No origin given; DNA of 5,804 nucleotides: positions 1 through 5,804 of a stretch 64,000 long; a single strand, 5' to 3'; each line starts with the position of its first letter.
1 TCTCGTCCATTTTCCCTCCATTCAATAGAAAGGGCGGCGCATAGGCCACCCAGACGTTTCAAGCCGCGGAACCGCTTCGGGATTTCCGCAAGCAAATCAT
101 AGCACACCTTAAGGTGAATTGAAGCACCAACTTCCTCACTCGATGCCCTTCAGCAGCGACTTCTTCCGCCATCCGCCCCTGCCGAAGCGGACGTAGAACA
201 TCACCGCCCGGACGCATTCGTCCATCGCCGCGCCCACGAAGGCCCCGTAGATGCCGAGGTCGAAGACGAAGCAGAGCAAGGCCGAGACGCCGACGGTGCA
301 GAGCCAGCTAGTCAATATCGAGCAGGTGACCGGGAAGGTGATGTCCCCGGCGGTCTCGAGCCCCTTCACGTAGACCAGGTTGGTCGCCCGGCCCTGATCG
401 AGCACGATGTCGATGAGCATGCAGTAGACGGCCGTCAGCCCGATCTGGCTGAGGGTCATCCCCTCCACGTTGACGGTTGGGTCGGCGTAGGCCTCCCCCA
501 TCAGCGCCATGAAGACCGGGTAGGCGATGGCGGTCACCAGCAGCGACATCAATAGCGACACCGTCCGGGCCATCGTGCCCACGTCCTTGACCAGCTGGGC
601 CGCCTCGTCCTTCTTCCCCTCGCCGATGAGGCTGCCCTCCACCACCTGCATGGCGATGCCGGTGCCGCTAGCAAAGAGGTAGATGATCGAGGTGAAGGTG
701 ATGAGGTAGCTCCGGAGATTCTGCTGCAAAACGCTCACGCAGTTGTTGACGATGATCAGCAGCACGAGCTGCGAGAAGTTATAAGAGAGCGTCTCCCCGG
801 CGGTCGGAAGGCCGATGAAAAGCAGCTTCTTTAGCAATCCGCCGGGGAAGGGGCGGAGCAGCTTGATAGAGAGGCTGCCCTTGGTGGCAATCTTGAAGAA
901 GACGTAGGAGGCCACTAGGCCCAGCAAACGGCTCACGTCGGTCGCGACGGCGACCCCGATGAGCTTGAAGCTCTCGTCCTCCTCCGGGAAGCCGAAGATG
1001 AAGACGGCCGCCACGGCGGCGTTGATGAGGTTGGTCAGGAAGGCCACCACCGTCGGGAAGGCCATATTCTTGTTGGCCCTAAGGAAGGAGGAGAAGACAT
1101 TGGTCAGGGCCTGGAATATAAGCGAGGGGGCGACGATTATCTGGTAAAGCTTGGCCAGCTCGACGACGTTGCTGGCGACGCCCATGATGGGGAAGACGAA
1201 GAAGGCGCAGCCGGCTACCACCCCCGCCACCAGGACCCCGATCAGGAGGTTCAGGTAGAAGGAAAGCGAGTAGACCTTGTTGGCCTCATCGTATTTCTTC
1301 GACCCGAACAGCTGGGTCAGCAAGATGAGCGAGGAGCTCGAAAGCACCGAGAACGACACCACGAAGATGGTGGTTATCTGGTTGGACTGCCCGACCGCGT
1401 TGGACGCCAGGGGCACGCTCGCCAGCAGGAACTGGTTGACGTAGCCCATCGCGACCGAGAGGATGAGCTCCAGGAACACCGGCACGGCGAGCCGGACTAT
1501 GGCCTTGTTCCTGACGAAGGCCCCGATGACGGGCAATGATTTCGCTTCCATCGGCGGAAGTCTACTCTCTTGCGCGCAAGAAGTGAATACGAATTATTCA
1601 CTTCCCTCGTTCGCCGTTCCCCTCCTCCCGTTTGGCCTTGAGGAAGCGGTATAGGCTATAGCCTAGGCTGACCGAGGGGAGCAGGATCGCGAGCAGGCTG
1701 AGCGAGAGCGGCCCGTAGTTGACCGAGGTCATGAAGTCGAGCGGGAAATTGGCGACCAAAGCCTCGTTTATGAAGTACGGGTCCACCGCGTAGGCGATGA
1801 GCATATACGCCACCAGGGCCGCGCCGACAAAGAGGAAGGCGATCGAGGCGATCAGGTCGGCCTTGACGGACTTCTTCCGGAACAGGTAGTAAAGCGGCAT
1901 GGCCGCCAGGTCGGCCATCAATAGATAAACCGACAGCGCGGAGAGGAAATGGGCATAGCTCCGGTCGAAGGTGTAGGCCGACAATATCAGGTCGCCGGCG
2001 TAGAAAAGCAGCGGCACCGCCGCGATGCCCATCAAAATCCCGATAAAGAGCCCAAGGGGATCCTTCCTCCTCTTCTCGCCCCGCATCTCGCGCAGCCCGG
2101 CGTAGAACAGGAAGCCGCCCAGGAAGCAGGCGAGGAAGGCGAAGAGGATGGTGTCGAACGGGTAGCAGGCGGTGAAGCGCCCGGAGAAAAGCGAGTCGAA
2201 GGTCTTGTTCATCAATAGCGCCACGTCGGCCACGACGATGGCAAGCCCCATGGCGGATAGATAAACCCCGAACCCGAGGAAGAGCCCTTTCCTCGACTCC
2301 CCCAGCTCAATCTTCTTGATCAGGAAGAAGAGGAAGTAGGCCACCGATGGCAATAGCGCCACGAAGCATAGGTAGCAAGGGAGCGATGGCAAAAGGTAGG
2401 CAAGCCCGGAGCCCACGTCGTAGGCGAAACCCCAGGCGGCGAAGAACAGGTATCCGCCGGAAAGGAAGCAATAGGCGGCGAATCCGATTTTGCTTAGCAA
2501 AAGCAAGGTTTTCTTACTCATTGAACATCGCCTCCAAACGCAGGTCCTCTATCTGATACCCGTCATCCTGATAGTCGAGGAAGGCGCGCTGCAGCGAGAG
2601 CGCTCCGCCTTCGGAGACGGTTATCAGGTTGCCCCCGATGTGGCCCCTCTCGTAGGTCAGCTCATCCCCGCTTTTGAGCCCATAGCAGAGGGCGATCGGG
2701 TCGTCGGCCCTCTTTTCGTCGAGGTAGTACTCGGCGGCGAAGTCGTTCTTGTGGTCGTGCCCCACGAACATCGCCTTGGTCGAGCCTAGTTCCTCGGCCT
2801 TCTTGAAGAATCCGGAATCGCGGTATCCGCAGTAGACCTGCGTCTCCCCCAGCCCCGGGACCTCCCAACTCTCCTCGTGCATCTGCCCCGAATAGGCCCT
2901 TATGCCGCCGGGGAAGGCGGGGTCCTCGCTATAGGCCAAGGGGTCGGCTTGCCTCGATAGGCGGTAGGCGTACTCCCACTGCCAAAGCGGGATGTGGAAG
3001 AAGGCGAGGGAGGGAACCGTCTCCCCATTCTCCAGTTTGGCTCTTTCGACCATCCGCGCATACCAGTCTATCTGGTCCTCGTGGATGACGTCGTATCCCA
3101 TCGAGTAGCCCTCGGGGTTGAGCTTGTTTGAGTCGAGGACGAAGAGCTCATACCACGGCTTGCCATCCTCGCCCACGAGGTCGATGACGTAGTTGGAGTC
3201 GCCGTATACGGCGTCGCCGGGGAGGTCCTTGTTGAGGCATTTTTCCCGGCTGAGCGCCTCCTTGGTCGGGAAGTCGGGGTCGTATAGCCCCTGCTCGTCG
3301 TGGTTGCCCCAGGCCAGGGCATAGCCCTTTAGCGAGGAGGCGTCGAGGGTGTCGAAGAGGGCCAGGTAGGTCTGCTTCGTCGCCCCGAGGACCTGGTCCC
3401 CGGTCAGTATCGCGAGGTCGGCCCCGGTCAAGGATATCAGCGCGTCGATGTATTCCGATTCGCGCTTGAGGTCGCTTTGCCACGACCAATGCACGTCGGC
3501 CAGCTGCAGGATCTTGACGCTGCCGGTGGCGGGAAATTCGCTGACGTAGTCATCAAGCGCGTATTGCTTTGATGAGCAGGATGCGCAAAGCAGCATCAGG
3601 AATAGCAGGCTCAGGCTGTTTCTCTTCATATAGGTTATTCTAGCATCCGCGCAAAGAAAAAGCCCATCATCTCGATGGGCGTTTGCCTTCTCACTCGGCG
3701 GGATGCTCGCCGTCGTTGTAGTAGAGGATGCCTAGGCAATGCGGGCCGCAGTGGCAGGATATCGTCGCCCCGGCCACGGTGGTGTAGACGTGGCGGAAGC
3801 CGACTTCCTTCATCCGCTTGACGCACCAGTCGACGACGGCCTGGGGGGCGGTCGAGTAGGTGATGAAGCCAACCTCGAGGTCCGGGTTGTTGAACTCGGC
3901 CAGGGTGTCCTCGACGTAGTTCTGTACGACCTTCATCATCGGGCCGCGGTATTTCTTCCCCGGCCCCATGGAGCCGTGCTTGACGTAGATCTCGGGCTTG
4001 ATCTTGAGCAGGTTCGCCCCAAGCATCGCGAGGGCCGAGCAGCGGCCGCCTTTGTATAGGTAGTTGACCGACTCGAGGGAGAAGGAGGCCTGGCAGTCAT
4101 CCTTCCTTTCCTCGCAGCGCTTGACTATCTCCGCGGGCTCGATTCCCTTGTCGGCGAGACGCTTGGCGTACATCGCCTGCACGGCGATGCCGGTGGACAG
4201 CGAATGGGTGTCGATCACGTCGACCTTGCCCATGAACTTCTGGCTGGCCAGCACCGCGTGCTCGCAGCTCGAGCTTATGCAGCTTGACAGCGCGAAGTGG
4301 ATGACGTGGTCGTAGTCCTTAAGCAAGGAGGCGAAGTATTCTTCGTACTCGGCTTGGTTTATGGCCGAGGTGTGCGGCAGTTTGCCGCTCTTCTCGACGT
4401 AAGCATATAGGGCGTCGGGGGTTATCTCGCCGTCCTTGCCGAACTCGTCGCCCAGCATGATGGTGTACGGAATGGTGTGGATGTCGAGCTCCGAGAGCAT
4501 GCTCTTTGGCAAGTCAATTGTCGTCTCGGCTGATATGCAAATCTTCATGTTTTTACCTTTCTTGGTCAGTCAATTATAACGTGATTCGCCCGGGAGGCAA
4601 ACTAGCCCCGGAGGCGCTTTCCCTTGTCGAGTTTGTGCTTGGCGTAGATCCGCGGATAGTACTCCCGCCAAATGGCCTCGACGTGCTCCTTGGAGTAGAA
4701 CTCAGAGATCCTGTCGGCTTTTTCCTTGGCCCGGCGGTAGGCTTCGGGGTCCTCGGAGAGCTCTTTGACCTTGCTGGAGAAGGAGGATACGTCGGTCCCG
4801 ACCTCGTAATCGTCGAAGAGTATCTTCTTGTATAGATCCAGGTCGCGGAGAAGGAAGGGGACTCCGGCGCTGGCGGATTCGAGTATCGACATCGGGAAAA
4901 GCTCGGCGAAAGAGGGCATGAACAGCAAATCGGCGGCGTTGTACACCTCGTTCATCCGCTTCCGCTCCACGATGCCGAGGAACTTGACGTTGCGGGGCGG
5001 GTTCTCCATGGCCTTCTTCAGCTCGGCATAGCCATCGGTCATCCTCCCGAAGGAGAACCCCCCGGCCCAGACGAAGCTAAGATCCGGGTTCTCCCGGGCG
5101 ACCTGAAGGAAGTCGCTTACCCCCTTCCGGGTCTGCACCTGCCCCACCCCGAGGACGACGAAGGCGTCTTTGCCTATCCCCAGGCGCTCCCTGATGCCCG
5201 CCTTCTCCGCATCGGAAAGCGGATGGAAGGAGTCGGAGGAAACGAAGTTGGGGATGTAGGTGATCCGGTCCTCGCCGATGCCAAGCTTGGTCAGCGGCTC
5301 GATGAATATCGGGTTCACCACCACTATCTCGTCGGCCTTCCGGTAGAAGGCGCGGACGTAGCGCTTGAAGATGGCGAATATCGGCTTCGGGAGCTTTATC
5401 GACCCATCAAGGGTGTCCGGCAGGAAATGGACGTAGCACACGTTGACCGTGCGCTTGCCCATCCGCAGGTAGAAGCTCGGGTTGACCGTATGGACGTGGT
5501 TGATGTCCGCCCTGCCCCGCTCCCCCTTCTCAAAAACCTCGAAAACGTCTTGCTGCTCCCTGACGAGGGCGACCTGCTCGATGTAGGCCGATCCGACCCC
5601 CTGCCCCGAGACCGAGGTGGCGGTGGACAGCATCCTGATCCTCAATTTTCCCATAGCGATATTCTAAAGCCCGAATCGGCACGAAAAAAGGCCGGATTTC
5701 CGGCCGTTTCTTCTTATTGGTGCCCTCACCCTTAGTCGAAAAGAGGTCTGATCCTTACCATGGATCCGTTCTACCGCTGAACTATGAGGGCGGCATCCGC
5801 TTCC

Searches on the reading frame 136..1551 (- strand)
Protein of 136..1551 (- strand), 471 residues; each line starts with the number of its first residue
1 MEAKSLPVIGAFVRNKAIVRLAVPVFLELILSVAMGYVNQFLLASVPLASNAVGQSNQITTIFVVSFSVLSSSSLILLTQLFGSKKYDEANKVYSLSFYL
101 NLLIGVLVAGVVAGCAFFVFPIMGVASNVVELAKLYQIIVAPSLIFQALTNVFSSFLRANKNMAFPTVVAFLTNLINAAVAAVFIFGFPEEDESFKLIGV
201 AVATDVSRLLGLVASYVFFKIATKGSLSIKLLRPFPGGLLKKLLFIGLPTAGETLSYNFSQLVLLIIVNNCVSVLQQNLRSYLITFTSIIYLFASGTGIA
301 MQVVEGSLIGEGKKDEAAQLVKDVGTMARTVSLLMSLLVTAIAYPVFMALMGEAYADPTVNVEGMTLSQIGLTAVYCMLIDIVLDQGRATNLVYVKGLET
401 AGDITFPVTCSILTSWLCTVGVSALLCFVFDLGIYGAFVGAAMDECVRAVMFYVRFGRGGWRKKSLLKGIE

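Call 57: search_protein_families(library=pfam, proteins=[window:136-1551:-], max_evalue=0.0001)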
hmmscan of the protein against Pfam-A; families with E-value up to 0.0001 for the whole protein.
window:136-1551:- (471 aa): 1 family
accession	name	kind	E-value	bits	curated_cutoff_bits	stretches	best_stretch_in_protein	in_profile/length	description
PF01554.23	MatE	-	2.8e-20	73.1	24.9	1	24-182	1-160/161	MatE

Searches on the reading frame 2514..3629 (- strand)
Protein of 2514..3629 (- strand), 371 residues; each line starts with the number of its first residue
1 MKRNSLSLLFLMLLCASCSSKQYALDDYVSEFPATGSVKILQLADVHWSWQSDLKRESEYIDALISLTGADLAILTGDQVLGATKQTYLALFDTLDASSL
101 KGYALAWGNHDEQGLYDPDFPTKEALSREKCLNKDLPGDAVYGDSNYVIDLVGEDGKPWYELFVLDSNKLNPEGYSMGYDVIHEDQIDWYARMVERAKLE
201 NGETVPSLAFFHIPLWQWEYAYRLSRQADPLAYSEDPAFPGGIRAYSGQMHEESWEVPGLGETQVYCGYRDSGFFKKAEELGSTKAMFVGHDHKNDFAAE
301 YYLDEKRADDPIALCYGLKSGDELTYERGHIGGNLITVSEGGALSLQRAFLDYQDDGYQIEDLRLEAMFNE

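Call 57: search_protein_families(library=pfam, proteins=[window:2514-3629:-], max_evalue=0.0001)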
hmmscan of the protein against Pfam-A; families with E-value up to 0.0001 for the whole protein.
window:2514-3629:- (371 aa): 1 family
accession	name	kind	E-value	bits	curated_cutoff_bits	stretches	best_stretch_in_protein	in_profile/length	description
PF00149.33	Metallophos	-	3.9e-07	31.1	21.5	1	39-219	2-162/191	Calcineurin-like phosphoesterase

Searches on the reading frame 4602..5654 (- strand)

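Call 57: search_protein_families(library=pfam, proteins=[window:4602-5654:-], max_evalue=0.0001)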
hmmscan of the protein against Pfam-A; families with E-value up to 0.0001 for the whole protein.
window:4602-5654:- (350 aa): 6 families
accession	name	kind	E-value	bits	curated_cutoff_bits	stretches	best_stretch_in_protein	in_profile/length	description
PF00534.26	Glycos_transf_1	-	3.5e-19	69.4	26.4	1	154-313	5-169/172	Glycosyl transferases group 1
PF13692.12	Glyco_trans_1_4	-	3e-12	47.4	27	1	166-299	3-139/142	Glycosyl transferases group 1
PF13439.12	Glyco_transf_4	-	4.3e-10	40.3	28.5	1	45-139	69-167/170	Glycosyltransferase Family 4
PF13579.12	Glyco_trans_4_4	-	2.3e-07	31.7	29.7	1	31-136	57-157/158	Glycosyl transferase 4-like domain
PF13524.12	Glyco_trans_1_2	-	9.3e-06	26.1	25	1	180-320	3-129/144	Glycosyl transferase-like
PF20706.3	GT4-conflict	-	9.5e-05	22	26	0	211-269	251-310/385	Family 4 Glycosyltransferase in conflict systems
